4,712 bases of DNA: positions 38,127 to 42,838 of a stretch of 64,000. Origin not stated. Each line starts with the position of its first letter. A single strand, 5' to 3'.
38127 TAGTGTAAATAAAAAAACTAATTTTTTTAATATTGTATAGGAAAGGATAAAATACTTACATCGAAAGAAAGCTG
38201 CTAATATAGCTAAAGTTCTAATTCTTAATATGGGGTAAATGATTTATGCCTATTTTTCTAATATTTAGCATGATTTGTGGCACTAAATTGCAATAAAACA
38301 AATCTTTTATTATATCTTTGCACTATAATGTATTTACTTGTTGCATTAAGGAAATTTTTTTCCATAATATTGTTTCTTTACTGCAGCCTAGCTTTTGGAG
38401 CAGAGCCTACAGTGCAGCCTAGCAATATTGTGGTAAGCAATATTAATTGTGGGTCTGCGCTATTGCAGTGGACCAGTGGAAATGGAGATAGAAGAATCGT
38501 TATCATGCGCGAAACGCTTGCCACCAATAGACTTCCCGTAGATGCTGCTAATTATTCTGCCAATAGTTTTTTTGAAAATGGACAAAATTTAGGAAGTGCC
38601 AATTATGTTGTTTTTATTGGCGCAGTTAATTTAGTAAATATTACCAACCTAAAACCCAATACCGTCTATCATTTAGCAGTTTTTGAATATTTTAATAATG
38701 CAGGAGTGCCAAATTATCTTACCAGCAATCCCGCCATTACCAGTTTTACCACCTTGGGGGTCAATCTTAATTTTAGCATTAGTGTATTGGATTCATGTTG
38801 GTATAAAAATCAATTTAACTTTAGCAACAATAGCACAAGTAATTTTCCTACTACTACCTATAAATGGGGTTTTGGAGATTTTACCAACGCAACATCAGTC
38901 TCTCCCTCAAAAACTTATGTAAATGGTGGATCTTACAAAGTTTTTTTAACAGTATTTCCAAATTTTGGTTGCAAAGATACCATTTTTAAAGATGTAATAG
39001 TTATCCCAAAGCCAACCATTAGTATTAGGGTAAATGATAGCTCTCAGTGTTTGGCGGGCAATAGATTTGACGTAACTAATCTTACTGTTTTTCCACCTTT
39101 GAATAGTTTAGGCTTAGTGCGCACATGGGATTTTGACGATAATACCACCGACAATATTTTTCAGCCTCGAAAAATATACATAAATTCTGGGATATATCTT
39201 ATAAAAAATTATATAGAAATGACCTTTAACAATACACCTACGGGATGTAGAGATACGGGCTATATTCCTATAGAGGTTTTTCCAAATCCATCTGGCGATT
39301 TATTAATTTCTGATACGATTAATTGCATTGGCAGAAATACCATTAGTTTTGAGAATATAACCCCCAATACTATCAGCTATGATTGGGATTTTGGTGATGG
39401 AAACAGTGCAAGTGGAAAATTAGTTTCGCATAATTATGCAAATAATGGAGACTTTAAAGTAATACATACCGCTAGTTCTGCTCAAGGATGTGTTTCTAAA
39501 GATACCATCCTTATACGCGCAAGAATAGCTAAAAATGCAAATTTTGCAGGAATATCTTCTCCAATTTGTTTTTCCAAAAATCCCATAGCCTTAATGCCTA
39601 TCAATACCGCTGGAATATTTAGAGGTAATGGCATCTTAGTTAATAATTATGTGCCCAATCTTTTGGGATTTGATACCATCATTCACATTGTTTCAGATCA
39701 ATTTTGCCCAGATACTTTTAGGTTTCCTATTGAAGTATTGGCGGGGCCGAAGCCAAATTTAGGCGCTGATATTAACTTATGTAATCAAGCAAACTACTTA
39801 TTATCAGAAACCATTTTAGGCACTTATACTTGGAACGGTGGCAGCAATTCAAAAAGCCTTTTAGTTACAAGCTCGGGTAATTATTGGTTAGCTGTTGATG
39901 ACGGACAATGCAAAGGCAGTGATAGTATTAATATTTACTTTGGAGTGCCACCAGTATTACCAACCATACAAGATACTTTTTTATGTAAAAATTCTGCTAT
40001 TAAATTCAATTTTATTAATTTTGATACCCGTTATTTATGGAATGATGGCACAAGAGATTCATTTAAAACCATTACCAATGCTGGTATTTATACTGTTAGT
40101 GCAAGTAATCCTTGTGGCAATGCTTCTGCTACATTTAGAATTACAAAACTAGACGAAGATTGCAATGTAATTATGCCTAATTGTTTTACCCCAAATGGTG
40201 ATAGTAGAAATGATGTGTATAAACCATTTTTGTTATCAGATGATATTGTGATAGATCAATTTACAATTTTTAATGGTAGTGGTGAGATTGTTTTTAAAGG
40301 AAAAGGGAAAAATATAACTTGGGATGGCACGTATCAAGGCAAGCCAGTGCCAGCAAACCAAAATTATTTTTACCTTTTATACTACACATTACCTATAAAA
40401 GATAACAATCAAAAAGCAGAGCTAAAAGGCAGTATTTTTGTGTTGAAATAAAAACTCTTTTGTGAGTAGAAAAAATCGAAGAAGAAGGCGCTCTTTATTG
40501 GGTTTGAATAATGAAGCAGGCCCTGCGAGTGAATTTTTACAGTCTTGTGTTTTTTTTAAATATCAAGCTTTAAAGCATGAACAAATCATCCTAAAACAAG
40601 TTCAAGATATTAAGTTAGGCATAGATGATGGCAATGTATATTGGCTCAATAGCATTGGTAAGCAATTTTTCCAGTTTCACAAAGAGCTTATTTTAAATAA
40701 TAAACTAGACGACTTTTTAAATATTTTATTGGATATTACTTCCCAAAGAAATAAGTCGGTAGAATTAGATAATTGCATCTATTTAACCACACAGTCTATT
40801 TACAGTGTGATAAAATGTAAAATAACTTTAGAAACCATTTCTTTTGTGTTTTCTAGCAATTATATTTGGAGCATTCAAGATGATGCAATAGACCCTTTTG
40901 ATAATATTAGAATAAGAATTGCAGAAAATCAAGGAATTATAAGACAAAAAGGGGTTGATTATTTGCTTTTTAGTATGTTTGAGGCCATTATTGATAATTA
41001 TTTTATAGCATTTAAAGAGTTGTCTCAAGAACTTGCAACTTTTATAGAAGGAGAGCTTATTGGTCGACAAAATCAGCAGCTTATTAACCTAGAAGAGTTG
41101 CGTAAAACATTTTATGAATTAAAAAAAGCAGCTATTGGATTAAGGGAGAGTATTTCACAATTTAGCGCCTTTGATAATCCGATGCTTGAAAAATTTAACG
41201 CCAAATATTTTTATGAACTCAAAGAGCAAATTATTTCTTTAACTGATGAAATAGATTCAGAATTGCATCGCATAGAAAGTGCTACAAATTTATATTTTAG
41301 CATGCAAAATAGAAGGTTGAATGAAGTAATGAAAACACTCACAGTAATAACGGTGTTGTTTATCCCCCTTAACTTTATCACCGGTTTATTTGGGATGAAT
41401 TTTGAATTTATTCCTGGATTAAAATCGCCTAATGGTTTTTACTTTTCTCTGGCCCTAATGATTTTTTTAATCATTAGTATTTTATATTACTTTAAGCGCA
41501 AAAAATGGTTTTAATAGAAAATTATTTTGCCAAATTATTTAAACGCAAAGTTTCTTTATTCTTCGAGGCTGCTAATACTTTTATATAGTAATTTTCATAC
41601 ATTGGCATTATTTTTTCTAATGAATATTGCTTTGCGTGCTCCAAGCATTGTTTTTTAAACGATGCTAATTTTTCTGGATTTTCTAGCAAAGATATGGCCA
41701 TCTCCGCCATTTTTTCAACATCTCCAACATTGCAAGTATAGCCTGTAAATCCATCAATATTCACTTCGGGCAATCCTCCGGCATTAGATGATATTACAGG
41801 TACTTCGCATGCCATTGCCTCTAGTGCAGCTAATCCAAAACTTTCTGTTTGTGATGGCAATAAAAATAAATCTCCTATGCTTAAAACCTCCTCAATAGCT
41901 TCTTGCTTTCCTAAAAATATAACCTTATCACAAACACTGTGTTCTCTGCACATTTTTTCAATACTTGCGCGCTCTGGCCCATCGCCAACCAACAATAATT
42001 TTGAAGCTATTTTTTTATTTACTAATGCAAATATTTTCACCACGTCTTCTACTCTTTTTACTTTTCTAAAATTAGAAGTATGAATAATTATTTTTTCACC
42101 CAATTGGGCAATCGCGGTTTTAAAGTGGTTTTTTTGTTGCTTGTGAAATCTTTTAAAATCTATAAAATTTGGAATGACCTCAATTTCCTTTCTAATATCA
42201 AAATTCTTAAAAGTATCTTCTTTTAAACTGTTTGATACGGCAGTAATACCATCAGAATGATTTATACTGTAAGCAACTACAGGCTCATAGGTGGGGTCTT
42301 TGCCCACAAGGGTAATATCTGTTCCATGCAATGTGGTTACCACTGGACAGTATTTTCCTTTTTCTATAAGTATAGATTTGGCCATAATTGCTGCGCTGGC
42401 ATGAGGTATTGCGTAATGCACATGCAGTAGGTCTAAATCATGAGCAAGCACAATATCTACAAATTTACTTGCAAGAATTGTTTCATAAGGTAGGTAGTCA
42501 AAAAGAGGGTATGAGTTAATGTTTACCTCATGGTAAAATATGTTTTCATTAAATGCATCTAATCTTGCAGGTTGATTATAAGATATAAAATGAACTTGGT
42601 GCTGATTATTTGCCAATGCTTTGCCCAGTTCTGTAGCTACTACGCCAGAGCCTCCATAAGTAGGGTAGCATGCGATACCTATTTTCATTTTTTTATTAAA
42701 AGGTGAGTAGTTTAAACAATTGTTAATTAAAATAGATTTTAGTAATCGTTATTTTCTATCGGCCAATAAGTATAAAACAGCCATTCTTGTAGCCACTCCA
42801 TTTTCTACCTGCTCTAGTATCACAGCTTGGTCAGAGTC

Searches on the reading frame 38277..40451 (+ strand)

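Call 83: search_protein_families(library=pfam, proteins=[window:38277-40451:+], max_evalue=0.00001)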
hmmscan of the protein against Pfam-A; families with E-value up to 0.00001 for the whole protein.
window:38277-40451:+ (724 aa): 3 families
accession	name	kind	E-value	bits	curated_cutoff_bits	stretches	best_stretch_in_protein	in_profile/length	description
PF18911.6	PKD_4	-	3.5e-26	91.5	27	2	364-410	33-80/85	PKD domain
PF00801.26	PKD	-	3.3e-13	49.9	23.5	1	364-408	28-74/80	PKD domain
PF13585.12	CHU_C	-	2.4e-11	44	27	1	632-721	2-85/86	CHU_C Type IX secretion signal domain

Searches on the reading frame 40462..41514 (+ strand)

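Call 83: search_protein_families(library=pfam, proteins=[window:40462-41514:+], max_evalue=0.00001)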
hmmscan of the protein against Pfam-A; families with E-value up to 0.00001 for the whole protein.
window:40462-41514:+ (350 aa): 1 family
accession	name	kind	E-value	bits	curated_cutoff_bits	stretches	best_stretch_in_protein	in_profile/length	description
PF01544.23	CorA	-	2.2e-44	152.4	27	1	96-346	40-292/292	CorA-like Mg2+ transporter protein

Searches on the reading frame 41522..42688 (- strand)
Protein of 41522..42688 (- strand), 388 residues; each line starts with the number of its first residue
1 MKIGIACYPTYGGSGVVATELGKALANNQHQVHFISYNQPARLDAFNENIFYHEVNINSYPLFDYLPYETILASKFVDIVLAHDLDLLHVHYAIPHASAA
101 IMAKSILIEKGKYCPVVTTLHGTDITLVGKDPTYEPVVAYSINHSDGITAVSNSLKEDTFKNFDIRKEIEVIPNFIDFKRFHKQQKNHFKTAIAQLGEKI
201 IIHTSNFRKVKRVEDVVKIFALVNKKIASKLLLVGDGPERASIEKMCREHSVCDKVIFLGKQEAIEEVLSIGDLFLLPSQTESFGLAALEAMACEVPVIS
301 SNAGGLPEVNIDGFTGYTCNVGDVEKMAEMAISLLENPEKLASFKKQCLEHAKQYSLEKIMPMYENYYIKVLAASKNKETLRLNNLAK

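Call 83: search_protein_families(library=pfam, proteins=[window:41522-42688:-], max_evalue=0.00001)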
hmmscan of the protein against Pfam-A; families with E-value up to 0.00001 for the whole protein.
window:41522-42688:- (388 aa): 6 families
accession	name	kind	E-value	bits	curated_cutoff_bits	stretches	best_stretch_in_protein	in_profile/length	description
PF00534.26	Glycos_transf_1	-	1.1e-39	136.1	26.4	1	189-347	6-168/172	Glycosyl transferases group 1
PF13692.12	Glyco_trans_1_4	-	2.3e-31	109.4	27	1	199-337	2-142/142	Glycosyl transferases group 1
PF13439.12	Glyco_transf_4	-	3.3e-27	96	28.5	1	11-179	1-169/170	Glycosyltransferase Family 4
PF13477.12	Glyco_trans_4_2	-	1.2e-13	51.8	23.4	1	20-151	15-138/139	Glycosyl transferase 4-like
PF13579.12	Glyco_trans_4_4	-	1.7e-12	48.4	29.7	1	12-174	1-157/158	Glycosyl transferase 4-like domain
PF20706.3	GT4-conflict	-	8.1e-11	41.9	26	1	239-307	248-317/385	Family 4 Glycosyltransferase in conflict systems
